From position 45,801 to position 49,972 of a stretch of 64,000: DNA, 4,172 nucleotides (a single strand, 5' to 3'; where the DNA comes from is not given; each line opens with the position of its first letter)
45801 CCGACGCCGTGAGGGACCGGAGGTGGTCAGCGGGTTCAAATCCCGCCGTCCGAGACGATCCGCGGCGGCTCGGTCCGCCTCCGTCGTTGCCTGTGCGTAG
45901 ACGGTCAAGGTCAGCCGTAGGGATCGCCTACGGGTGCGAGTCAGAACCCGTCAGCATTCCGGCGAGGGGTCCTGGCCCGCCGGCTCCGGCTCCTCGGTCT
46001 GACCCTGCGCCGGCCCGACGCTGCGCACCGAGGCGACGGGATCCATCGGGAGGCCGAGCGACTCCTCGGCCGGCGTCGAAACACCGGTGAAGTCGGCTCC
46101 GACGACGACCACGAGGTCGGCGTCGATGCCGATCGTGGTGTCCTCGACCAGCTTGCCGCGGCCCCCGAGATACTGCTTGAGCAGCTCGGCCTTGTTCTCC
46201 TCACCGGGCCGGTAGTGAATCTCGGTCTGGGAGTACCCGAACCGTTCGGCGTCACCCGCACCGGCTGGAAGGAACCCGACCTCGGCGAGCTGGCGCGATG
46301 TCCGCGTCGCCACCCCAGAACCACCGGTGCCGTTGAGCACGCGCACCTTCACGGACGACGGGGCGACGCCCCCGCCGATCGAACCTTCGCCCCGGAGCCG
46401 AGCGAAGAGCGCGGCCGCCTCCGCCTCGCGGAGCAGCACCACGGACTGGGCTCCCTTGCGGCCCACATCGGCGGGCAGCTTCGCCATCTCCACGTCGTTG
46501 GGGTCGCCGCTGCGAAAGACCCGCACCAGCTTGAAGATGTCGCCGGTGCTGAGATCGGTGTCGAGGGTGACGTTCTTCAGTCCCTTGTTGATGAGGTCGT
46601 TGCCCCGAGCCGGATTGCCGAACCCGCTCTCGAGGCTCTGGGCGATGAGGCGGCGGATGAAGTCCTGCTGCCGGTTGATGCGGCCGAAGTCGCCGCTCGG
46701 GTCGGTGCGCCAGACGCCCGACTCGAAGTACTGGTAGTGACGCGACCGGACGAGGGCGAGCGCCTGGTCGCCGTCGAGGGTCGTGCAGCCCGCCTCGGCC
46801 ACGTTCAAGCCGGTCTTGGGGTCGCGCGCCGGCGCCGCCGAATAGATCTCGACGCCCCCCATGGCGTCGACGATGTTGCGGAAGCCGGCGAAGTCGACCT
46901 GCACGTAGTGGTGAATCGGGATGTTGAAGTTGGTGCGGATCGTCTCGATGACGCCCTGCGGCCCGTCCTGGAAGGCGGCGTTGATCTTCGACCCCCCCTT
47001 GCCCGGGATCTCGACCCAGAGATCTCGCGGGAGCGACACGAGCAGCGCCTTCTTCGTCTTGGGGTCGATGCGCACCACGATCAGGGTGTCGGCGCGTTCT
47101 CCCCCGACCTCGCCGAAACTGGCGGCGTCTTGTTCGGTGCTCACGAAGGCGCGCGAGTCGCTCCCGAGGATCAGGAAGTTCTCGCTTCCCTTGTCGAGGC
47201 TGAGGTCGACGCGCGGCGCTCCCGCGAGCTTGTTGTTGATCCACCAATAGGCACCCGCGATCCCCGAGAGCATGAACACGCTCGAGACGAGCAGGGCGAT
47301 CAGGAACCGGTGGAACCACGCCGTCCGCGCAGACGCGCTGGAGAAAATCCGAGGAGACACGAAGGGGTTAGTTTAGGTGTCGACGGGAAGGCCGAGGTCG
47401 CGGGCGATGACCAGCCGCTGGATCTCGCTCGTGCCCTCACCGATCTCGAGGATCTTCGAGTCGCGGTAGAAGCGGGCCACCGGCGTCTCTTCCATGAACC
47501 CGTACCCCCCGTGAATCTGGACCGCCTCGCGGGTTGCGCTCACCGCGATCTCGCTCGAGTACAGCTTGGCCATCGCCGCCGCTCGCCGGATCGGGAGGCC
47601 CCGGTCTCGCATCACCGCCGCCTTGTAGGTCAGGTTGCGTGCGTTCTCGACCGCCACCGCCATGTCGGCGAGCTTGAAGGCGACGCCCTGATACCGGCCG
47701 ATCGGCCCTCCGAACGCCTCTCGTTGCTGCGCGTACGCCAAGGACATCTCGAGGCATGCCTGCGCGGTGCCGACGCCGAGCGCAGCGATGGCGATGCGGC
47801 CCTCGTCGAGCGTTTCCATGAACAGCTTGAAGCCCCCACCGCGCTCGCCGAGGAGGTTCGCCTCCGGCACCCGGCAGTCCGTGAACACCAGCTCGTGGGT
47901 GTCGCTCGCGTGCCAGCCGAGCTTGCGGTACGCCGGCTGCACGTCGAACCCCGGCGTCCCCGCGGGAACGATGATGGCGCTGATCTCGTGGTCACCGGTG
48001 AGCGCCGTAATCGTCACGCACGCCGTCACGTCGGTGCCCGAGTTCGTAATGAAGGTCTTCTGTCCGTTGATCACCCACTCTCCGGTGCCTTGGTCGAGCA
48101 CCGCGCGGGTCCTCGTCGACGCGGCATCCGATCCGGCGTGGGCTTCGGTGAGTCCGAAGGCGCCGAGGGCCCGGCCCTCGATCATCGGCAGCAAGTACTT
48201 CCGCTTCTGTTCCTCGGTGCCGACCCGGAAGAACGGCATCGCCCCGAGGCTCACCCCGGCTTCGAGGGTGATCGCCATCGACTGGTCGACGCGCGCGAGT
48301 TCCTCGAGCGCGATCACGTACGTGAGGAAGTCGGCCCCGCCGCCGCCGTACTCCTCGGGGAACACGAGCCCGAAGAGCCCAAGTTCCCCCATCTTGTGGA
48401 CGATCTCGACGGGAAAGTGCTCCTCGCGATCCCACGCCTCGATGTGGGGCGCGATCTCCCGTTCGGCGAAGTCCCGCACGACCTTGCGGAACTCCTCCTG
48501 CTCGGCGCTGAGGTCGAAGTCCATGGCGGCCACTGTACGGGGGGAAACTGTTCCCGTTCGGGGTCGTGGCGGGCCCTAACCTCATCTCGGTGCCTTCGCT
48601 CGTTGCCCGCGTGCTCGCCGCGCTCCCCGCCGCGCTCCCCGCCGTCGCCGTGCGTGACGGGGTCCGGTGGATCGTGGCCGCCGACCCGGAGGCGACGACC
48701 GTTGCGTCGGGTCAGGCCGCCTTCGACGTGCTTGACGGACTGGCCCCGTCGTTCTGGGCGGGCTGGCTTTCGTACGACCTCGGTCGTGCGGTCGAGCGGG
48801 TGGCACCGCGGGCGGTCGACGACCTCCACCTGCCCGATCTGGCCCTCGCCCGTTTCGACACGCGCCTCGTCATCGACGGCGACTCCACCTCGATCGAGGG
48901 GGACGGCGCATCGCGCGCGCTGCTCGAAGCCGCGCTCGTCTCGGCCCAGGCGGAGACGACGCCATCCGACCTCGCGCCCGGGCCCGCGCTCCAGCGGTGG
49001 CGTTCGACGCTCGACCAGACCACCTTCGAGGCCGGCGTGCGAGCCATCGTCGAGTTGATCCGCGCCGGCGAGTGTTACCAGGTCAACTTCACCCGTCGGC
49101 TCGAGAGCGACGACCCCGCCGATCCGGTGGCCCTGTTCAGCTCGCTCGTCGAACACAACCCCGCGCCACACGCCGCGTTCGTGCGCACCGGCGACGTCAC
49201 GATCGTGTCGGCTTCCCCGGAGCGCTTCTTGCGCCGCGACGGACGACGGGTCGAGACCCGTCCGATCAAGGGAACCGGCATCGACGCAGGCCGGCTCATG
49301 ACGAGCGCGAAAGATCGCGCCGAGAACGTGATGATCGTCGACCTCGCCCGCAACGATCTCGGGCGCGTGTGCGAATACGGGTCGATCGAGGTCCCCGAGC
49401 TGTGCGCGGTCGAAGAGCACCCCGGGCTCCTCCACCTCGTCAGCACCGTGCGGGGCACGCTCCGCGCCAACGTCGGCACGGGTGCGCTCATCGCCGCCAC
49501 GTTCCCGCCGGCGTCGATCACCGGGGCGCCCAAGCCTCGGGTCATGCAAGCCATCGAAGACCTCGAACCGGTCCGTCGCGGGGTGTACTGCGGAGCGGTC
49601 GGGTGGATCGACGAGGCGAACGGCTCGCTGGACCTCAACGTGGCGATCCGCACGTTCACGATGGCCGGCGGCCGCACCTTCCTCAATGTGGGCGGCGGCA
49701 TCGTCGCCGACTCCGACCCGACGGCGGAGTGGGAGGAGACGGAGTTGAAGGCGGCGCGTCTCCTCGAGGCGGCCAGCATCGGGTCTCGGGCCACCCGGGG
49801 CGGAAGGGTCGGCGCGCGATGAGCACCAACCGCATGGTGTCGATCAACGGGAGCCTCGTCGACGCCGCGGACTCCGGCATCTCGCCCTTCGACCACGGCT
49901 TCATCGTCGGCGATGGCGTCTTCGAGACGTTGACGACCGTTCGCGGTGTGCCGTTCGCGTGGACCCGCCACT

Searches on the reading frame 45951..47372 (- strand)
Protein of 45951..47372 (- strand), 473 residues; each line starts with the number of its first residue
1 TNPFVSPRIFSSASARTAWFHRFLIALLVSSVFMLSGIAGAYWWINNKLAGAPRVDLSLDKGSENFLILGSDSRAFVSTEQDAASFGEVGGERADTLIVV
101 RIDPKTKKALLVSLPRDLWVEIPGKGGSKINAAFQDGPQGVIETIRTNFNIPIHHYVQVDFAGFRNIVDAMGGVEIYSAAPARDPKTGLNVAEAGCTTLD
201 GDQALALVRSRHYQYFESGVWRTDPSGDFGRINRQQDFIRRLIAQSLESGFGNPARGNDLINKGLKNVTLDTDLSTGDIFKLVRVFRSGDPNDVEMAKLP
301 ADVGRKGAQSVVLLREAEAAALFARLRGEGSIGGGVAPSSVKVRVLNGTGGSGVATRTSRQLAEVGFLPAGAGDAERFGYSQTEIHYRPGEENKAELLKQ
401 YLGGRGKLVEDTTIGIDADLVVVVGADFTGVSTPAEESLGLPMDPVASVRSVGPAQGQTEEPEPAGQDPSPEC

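Call 10: search_protein_families(library=pfam, proteins=[window:45951-47372:-], max_evalue=0.001)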
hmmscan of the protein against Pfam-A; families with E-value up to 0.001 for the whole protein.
window:45951-47372:- (473 aa): 2 families
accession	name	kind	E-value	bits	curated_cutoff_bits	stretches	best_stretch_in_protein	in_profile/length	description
PF03816.19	LytR_cpsA_psr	-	4e-38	131.4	24.6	1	93-246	1-148/150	LytR_cpsA_psr family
PF13399.11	LytR_C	-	1.3e-14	55.3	22.2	1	340-428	1-86/86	LytR cell envelope-related transcriptional attenuator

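Call 92: search_protein_families(library=ncbifam, proteins=[window:45951-47372:-], max_evalue=0.00001)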
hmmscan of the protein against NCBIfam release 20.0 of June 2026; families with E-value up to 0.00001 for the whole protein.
window:45951-47372:- (473 aa): 4 families
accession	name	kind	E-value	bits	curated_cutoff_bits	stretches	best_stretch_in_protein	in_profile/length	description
TIGR00350.1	lytR_cpsA_psr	domain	5.6e-37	127.3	62.3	1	93-246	2-150/152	LCP family glycopolymer transferase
NF006897.1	PRK09379.1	equivalog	1e-27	97.2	441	1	92-291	75-259/298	polyisoprenyl-teichoic acid--peptidoglycan teichoic acid transferase TagU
NF047591.1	ligase_LytR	equivalog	1.3e-19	70.8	450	1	93-282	79-269/336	glycopolymer--peptidoglycan transferase LytR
NF051849.1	LCP_trans_Cps2A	equivalog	2.5e-16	60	650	1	92-212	239-361/477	LCP family glycopolymer transferase CpsA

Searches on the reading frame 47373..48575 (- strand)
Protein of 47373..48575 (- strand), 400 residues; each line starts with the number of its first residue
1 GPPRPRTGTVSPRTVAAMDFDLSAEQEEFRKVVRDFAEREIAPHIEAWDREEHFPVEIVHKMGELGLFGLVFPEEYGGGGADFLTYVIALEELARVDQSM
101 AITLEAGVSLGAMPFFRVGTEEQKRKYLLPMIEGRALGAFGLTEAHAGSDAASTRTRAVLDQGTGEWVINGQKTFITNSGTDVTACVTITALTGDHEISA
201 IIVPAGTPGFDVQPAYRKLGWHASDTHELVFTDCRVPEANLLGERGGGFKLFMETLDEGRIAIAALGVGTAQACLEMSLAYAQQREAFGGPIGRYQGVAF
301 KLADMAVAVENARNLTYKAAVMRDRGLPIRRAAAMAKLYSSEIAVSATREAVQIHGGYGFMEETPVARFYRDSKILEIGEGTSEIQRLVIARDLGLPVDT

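Call 10: search_protein_families(library=pfam, proteins=[window:47373-48575:-], max_evalue=0.001)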
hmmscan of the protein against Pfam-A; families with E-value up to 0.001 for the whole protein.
window:47373-48575:- (400 aa): 4 families
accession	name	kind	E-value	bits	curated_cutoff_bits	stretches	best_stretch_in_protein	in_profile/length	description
PF00441.29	Acyl-CoA_dh_1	-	3.4e-53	180.2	22.4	1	246-394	1-149/150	Acyl-CoA dehydrogenase, C-terminal domain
PF02771.21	Acyl-CoA_dh_N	-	1.1e-40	138.9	22.9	1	23-134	1-112/113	Acyl-CoA dehydrogenase, N-terminal domain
PF02770.24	Acyl-CoA_dh_M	-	4.2e-21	75.4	33.3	1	139-234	1-97/97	Acyl-CoA dehydrogenase, middle domain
PF08028.16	Acyl-CoA_dh_2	-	3.2e-18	66.7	22.7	1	262-378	2-128/134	Acyl-CoA dehydrogenase, C-terminal domain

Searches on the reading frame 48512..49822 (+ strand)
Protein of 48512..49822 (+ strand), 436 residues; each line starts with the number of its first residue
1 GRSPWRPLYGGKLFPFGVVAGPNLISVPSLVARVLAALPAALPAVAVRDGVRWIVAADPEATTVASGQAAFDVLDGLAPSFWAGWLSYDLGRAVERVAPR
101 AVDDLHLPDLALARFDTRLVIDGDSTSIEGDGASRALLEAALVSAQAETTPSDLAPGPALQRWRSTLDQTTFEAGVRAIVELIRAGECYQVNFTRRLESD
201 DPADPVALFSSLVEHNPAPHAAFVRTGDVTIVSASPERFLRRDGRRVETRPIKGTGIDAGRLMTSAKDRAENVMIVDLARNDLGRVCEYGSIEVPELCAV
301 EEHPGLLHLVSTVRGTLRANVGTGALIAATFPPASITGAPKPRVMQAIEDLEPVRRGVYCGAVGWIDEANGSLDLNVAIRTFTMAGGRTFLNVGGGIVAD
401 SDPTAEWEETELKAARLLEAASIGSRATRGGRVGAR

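Call 82: search_protein_families(library=pfam, proteins=[window:48512-49822:+], max_evalue=0.0001)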
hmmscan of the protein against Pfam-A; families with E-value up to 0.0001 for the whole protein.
window:48512-49822:+ (436 aa): 1 family
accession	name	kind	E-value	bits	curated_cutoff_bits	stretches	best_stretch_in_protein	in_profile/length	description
PF00425.24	Chorismate_bind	-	2.5e-81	273.4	27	1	169-413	2-257/257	chorismate binding enzyme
